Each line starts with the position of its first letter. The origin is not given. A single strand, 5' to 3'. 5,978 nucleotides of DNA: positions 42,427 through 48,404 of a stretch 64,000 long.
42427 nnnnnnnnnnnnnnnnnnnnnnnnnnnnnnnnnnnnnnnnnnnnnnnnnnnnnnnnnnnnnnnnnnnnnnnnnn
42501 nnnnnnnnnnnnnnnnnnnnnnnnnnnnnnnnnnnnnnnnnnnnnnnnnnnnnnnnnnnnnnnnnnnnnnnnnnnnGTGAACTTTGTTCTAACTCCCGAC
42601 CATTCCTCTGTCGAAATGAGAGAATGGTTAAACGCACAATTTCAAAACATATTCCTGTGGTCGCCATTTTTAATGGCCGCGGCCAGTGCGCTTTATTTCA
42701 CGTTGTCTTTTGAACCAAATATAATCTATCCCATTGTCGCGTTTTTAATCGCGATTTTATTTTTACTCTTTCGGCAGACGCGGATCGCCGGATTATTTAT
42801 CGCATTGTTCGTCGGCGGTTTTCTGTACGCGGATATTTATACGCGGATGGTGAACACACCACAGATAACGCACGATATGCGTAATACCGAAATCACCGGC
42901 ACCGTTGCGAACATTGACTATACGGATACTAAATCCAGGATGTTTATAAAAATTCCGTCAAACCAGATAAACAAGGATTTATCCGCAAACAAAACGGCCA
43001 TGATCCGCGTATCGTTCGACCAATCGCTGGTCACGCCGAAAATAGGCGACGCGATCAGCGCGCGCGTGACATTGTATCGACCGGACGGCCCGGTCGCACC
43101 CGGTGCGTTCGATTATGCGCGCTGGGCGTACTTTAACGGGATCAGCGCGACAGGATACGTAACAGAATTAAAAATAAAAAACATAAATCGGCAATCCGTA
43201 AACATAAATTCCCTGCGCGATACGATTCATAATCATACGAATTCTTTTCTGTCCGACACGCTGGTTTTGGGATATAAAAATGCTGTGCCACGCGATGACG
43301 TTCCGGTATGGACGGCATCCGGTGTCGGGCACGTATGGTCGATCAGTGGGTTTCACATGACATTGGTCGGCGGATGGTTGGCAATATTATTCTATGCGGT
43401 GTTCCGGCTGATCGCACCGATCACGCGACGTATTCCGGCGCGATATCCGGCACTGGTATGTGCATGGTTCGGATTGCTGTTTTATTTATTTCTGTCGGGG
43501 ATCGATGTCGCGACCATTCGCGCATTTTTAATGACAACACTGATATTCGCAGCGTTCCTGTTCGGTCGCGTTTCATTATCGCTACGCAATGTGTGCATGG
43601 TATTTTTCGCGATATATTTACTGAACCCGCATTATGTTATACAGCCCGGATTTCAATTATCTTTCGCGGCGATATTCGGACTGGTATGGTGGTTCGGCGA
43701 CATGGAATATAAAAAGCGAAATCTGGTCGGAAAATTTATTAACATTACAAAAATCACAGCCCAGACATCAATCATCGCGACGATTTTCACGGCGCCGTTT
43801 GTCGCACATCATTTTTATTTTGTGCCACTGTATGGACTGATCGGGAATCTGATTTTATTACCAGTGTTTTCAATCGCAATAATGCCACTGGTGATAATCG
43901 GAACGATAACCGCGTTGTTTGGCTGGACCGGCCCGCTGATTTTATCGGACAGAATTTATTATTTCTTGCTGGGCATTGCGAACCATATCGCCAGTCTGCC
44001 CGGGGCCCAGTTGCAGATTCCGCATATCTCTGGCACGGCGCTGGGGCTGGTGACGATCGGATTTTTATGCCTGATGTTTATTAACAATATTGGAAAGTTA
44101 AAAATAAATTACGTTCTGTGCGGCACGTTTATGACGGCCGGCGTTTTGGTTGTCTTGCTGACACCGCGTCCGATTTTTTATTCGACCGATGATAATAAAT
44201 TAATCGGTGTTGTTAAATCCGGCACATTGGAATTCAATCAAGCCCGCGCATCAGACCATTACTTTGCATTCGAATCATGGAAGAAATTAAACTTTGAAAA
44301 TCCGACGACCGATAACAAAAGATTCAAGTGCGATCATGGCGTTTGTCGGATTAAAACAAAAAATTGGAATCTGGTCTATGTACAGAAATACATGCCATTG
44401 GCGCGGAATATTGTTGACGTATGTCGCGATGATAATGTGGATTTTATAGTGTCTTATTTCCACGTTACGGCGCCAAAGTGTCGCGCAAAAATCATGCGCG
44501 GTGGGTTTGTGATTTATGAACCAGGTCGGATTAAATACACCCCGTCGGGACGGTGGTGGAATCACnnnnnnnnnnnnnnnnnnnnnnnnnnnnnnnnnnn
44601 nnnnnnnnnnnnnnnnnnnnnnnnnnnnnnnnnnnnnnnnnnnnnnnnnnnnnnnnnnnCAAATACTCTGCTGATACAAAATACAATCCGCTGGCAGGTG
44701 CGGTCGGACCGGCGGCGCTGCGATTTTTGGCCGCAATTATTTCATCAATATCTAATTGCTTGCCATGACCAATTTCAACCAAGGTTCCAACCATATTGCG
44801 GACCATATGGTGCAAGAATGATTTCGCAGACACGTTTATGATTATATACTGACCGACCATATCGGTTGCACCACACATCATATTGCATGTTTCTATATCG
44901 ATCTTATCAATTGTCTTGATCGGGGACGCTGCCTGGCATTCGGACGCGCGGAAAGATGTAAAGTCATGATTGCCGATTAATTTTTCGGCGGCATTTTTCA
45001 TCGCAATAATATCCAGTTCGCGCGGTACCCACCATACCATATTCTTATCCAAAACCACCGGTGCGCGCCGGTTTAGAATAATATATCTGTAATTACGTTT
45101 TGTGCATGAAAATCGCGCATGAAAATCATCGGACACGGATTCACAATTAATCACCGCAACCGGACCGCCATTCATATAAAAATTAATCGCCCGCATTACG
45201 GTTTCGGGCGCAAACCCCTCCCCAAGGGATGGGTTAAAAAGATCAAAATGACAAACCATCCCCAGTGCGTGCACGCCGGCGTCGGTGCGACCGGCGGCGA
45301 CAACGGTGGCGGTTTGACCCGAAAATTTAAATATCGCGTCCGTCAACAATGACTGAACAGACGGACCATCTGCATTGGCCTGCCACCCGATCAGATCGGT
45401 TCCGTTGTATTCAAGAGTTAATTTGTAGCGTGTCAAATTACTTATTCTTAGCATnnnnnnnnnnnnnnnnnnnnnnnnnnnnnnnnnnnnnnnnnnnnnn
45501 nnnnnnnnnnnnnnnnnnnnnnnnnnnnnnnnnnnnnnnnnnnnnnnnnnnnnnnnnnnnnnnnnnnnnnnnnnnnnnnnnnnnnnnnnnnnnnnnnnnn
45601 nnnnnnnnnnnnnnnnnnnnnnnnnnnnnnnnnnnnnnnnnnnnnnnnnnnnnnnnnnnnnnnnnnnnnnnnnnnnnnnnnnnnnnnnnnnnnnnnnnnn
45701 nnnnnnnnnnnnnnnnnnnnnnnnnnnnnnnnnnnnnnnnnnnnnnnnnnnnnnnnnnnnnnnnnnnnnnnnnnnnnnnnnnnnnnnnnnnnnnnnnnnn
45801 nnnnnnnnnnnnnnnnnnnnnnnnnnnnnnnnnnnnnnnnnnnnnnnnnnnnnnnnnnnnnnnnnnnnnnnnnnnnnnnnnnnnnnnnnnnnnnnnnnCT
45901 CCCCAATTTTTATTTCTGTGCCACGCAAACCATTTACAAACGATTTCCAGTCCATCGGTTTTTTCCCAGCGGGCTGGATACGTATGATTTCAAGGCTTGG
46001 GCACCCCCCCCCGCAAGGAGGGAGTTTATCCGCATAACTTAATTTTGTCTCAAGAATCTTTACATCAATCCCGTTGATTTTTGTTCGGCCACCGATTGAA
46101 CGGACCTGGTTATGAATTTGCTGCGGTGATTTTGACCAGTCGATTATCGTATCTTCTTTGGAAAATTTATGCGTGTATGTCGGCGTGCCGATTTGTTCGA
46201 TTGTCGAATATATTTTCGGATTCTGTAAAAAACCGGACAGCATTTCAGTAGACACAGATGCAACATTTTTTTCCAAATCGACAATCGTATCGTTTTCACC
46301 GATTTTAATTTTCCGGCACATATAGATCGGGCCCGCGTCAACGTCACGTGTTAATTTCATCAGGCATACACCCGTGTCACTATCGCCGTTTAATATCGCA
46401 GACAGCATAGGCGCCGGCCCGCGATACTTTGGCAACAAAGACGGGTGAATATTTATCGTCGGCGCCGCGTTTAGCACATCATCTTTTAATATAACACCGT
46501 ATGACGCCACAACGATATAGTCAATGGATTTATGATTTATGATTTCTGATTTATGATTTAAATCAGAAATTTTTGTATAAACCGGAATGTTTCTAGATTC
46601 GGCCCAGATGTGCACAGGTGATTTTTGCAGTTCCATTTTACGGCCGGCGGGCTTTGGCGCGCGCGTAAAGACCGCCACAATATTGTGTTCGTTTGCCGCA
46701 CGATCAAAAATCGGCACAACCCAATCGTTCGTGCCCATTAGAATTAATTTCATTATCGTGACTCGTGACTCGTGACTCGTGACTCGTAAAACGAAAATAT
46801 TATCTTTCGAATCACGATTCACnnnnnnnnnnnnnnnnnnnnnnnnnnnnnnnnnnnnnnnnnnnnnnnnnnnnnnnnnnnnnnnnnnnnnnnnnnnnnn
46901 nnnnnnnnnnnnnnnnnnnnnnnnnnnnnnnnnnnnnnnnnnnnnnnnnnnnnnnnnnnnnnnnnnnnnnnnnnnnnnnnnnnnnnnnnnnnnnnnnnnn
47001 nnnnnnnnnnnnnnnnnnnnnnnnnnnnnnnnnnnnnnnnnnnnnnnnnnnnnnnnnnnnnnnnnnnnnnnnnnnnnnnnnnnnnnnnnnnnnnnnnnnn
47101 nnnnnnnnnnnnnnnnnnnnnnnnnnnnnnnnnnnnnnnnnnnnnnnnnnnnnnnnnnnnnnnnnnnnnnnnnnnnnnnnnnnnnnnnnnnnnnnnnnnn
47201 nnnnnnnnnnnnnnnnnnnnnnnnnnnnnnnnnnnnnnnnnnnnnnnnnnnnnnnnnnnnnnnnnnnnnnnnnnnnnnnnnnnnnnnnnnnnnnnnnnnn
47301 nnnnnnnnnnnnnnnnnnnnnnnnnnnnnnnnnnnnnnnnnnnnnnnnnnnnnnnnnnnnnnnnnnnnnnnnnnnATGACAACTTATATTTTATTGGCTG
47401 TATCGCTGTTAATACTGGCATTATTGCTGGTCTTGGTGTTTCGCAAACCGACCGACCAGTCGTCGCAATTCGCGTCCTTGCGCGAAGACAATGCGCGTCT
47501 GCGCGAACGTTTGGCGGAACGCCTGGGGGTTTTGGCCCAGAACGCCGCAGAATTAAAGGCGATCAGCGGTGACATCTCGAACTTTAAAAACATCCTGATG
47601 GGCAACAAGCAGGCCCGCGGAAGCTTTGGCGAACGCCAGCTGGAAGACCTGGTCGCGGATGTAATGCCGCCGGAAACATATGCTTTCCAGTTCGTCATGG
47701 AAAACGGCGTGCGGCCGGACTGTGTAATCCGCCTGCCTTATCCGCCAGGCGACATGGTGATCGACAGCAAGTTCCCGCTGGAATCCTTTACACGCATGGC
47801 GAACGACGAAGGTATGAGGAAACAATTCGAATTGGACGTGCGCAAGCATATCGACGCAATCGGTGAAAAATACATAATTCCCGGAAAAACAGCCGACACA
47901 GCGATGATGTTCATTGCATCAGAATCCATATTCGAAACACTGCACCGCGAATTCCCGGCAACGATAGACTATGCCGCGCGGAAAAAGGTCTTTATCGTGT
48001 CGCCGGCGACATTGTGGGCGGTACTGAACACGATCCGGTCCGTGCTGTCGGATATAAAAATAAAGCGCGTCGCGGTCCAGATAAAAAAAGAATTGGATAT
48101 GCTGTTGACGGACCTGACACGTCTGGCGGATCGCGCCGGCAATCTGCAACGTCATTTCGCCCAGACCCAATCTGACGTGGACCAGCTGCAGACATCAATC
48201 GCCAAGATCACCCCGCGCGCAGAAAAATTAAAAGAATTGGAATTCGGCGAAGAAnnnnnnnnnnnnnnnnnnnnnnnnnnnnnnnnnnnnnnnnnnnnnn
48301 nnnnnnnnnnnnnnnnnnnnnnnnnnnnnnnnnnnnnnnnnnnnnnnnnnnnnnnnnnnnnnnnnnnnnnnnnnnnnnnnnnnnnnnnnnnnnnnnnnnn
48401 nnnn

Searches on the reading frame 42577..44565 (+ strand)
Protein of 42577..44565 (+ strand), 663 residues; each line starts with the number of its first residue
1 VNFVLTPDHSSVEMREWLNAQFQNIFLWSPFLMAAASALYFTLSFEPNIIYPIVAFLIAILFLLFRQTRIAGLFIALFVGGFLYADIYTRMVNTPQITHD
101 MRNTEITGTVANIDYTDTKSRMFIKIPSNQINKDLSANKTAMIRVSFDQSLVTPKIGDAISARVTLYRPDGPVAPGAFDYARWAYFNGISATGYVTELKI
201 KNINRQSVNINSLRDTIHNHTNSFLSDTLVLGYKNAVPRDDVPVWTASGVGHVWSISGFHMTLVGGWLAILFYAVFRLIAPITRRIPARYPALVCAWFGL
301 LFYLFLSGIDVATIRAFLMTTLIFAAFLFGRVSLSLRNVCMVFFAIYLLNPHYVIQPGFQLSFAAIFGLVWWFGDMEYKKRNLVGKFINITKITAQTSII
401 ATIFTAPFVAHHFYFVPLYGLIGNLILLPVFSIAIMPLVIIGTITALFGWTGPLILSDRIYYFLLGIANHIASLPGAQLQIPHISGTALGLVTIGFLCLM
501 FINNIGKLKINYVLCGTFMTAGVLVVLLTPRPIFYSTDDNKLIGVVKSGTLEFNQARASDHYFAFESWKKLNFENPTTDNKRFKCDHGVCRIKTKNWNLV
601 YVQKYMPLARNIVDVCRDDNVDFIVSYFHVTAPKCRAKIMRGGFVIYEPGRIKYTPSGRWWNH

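Call 11: search_protein_families(library=pfam, proteins=[window:42577-44565:+], max_evalue=0.001)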
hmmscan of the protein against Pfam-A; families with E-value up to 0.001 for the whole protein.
window:42577-44565:+ (663 aa): 2 families
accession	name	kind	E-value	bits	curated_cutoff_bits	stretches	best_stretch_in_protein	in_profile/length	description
PF03772.21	Competence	-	4.7e-49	167.6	23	1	229-501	1-265/270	Competence protein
PF13567.11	DUF4131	-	7.8e-21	74.9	31.6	1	53-197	10-161/165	Domain of unknown function (DUF4131)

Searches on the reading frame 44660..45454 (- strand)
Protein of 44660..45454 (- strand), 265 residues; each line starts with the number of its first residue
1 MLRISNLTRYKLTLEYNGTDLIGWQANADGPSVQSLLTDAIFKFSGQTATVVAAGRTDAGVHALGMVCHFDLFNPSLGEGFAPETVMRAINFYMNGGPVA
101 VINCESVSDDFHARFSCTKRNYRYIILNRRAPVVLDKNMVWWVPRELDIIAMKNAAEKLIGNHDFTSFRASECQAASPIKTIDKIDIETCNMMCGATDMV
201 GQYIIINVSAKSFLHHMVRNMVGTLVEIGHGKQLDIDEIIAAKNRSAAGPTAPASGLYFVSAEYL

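Call 11: search_protein_families(library=pfam, proteins=[window:44660-45454:-], max_evalue=0.001)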
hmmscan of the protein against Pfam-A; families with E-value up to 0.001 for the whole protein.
window:44660-45454:- (265 aa): 1 family
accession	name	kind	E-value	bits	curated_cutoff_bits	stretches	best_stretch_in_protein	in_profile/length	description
PF01416.25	PseudoU_synth_1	-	1.2e-33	116.2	23.3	2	155-264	1-107/108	tRNA pseudouridine synthase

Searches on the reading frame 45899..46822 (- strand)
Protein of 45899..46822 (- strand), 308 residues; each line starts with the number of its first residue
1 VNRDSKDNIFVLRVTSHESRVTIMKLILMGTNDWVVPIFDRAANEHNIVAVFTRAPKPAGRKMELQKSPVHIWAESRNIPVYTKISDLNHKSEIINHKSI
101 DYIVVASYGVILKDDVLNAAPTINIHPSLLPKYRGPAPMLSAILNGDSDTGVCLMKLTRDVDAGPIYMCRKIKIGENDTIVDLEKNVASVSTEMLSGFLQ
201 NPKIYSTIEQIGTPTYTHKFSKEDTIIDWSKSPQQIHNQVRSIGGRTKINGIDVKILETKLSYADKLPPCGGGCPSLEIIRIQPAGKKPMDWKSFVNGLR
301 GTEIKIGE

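Call 38: search_protein_families(library=pfam, proteins=[window:45899-46822:-], max_evalue=0.001)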
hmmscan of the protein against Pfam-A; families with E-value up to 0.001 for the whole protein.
window:45899-46822:- (308 aa): 2 families
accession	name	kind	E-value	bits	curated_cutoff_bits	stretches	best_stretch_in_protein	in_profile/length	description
PF00551.24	Formyl_trans_N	-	3.3e-30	105.6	26.1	1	26-195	3-177/181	Formyl transferase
PF02911.23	Formyl_trans_C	-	5.8e-12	46.1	21.1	1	220-263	2-49/100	Formyl transferase, C-terminal domain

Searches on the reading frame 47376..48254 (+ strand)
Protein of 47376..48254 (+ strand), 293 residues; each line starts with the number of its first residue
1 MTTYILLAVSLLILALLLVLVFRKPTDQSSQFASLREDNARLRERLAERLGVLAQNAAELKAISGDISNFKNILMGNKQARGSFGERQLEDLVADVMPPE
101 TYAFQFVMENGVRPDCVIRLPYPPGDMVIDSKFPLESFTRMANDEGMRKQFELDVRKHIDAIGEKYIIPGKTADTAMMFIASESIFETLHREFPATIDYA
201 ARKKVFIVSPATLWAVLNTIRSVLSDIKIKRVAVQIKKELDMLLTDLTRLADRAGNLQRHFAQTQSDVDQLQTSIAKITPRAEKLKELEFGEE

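Call 38: search_protein_families(library=pfam, proteins=[window:47376-48254:+], max_evalue=0.001)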
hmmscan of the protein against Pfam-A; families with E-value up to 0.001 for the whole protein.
window:47376-48254:+ (293 aa): 1 family
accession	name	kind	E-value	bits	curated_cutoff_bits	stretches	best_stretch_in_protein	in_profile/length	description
PF02646.22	RmuC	-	4.2e-54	184.1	26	1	33-290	15-286/291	RmuC family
